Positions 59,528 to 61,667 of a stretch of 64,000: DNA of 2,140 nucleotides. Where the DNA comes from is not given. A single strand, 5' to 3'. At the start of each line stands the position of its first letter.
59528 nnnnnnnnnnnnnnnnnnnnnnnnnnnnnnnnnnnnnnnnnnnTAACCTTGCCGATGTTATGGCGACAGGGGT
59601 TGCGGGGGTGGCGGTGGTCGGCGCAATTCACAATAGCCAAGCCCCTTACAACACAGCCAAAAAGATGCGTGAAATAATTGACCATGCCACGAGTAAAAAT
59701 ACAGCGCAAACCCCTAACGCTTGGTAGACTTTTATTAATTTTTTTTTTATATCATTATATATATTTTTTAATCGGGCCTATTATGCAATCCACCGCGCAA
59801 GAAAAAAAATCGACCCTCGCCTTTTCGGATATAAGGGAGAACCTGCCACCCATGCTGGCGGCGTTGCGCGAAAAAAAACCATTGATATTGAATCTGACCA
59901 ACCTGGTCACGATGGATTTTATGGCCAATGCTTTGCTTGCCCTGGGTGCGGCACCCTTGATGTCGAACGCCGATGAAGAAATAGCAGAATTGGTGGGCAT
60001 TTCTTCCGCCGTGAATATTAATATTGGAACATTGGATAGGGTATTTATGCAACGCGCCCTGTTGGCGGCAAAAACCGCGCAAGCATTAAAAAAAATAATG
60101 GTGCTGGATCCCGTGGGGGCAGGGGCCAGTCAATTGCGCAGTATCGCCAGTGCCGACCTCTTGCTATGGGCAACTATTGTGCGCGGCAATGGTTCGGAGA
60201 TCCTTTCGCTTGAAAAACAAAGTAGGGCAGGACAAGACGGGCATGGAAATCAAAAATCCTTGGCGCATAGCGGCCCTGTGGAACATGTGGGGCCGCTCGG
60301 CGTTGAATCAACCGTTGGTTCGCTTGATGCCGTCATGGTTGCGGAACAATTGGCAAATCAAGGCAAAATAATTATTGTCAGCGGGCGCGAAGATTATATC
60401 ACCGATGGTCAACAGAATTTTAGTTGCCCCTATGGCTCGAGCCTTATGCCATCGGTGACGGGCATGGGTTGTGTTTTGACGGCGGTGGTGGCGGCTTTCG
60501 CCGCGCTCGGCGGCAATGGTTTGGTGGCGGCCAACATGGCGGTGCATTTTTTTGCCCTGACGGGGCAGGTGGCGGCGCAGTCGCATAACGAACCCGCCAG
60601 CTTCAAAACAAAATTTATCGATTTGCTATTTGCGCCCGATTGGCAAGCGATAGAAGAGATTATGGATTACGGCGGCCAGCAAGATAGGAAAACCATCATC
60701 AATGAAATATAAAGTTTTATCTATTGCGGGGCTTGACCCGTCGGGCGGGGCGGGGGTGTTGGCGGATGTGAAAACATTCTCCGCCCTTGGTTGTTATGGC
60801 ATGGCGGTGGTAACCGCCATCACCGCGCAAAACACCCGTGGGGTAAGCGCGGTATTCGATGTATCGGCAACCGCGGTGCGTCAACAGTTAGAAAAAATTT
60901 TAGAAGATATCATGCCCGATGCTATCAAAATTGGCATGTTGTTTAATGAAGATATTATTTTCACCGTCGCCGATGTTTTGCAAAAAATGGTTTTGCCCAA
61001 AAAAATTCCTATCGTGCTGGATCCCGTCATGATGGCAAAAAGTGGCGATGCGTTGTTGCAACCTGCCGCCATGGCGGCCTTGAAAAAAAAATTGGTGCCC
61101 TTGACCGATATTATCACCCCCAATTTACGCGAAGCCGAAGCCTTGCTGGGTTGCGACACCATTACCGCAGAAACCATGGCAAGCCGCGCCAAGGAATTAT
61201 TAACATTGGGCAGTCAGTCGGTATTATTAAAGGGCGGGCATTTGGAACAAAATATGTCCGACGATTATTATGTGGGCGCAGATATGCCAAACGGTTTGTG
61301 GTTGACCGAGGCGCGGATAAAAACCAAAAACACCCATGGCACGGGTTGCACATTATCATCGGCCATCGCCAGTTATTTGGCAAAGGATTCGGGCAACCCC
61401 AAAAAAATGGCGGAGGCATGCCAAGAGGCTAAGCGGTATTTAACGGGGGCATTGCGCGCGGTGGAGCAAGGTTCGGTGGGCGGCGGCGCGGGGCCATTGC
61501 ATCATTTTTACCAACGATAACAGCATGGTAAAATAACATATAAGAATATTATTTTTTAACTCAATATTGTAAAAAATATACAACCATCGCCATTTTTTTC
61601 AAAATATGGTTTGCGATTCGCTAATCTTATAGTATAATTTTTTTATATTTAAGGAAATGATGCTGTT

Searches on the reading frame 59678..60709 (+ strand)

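Call 41: search_protein_families(library=pfam, proteins=[window:59678-60709:+], max_evalue=0.001)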
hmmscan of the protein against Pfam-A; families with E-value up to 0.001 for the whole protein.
window:59678-60709:+ (344 aa): 1 family
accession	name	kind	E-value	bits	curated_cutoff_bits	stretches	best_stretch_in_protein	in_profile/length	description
PF02110.20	HK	-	1.1e-59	202.3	27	2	60-182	1-125/247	Hydroxyethylthiazole kinase family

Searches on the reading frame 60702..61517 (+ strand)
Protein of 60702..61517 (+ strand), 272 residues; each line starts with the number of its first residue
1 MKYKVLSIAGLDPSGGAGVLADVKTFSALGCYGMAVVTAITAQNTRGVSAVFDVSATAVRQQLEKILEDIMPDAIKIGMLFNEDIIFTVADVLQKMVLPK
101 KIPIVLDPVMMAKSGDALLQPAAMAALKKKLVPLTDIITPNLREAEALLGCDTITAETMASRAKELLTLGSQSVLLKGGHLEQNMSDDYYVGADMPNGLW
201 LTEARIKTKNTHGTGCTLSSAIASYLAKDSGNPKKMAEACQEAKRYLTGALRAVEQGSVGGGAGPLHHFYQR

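Call 41: search_protein_families(library=pfam, proteins=[window:60702-61517:+], max_evalue=0.001)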
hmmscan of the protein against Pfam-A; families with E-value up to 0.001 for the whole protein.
window:60702-61517:+ (272 aa): 4 families
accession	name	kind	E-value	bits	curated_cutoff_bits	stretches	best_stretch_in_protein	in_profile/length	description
PF08543.17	Phos_pyr_kin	-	1.4e-85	287.1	27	1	12-267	1-246/246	Phosphomethylpyrimidine kinase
PF01256.23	Carb_kinase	-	1.6e-05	24.9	27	1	6-241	2-213/242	NAD(P)H-hydrate dehydratase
PF00294.29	PfkB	-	5e-05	23.2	25.8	1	115-241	170-280/302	pfkB family carbohydrate kinase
PF02110.20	HK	-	0.00019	21.3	27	1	74-243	54-215/247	Hydroxyethylthiazole kinase family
